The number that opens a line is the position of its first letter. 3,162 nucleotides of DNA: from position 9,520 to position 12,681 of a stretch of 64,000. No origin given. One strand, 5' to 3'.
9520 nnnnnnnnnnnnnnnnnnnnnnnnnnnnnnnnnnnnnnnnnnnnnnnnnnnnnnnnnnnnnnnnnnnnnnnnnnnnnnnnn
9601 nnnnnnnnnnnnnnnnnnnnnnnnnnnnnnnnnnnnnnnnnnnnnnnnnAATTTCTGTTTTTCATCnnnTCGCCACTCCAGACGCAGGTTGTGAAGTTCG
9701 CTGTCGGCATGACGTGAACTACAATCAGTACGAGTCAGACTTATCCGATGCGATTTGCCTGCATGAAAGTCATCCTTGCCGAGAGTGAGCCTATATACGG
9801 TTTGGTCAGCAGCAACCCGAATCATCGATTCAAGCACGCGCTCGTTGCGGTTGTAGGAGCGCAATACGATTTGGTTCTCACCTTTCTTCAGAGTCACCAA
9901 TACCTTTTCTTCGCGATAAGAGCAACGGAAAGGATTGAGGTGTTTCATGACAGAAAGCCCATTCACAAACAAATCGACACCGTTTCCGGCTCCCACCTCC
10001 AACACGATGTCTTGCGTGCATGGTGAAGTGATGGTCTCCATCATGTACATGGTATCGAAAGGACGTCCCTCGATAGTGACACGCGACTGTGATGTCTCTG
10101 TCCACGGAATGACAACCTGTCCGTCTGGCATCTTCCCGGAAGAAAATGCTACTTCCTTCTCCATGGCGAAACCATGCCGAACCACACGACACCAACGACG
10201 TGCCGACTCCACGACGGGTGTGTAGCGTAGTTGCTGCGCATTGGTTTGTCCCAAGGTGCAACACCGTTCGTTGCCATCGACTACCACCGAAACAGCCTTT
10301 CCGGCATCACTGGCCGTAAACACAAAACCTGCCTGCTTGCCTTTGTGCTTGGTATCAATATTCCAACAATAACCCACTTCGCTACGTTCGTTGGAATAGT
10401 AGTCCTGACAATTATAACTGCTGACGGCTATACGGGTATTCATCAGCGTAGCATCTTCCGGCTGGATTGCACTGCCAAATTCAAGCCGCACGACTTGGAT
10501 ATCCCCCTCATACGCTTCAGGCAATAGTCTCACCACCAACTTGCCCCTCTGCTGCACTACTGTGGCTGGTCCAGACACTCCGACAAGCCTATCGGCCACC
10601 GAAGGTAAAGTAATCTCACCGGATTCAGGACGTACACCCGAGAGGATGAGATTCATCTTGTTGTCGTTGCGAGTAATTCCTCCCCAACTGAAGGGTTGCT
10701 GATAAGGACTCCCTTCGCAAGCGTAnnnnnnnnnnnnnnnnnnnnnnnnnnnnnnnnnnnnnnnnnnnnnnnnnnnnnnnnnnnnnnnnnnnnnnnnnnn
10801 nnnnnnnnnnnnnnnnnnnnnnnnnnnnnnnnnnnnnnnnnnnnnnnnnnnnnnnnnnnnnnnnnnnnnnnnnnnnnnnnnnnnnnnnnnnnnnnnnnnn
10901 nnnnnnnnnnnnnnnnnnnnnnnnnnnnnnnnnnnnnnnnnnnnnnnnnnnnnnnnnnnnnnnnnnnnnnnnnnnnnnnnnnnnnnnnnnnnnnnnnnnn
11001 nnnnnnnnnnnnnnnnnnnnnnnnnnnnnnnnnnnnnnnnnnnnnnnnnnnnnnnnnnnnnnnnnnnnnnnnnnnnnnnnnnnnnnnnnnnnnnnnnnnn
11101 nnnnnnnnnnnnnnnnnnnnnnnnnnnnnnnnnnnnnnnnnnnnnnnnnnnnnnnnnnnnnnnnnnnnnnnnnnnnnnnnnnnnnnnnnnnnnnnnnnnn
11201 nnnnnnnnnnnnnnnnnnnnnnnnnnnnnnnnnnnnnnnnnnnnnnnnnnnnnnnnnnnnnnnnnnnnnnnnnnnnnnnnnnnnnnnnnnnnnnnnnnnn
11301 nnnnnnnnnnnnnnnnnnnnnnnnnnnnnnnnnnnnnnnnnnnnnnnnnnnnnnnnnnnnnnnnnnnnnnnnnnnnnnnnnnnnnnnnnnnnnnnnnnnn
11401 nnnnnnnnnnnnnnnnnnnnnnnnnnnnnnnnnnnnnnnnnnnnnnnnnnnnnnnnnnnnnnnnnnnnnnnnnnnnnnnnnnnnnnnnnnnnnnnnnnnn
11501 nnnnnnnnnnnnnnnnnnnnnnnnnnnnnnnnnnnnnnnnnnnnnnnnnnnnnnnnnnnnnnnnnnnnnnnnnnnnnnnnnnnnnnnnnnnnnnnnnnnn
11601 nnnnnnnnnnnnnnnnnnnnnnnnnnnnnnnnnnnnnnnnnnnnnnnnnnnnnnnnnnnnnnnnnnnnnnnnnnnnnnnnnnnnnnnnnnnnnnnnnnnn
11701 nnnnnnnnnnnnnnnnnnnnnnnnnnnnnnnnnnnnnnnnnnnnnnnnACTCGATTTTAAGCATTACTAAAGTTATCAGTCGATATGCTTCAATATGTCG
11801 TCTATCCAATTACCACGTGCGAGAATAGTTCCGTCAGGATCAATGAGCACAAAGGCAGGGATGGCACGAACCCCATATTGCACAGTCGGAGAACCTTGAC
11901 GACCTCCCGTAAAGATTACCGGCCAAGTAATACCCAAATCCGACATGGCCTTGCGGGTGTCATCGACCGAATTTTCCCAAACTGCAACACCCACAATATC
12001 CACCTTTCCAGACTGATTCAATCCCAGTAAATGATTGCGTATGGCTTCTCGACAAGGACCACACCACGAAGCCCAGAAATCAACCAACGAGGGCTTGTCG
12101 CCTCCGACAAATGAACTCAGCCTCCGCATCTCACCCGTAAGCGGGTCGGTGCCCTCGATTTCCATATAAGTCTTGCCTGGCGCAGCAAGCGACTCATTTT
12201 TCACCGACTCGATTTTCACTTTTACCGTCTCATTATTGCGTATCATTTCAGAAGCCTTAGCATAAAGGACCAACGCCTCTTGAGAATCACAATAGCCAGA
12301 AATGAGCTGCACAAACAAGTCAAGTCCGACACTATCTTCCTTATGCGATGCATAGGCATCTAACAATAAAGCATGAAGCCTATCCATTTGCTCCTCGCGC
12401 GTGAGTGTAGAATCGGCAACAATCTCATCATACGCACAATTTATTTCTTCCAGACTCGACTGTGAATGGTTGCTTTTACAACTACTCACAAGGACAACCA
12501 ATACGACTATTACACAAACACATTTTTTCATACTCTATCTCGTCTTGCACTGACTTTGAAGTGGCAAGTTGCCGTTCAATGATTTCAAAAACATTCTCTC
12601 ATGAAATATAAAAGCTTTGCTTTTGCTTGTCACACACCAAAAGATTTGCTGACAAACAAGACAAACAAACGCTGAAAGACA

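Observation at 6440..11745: GH29 fucosidase co-transcribed with sugar-activation and glycan-synthesis genes: possible harvest-to-surface salvage operon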

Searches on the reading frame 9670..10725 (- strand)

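Call 85: search_protein_families(library=pfam, proteins=[window:9670-10725:-], max_evalue=10)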
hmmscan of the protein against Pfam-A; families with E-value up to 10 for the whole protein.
window:9670-10725:- (352 aa): 1 family
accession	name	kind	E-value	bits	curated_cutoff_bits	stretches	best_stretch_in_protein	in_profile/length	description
PF13552.11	DUF4127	-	0.17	10.9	27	1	285-321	170-206/489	Protein of unknown function (DUF4127)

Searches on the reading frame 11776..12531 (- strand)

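Call 4: search_protein_families(library=pfam, proteins=[window:11776-12531:-], max_evalue=0.01)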
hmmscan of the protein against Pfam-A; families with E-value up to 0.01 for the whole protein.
window:11776-12531:- (251 aa): 5 families
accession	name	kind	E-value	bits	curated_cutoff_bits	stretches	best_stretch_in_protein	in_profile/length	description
PF08534.16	Redoxin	-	3.5e-10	40.3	26.6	1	145-240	28-132/148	Redoxin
PF00578.27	AhpC-TSA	-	8e-09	35.9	26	1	132-237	14-122/124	AhpC/TSA family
PF13905.12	Thioredoxin_8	-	3.7e-08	34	27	1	146-236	2-94/94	Thioredoxin-like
PF00085.26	Thioredoxin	-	1.4e-07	31.9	23.5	1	145-172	18-44/103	Thioredoxin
PF13098.12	Thioredoxin_2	-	0.00011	22.9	27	1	145-239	5-90/104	Thioredoxin-like domain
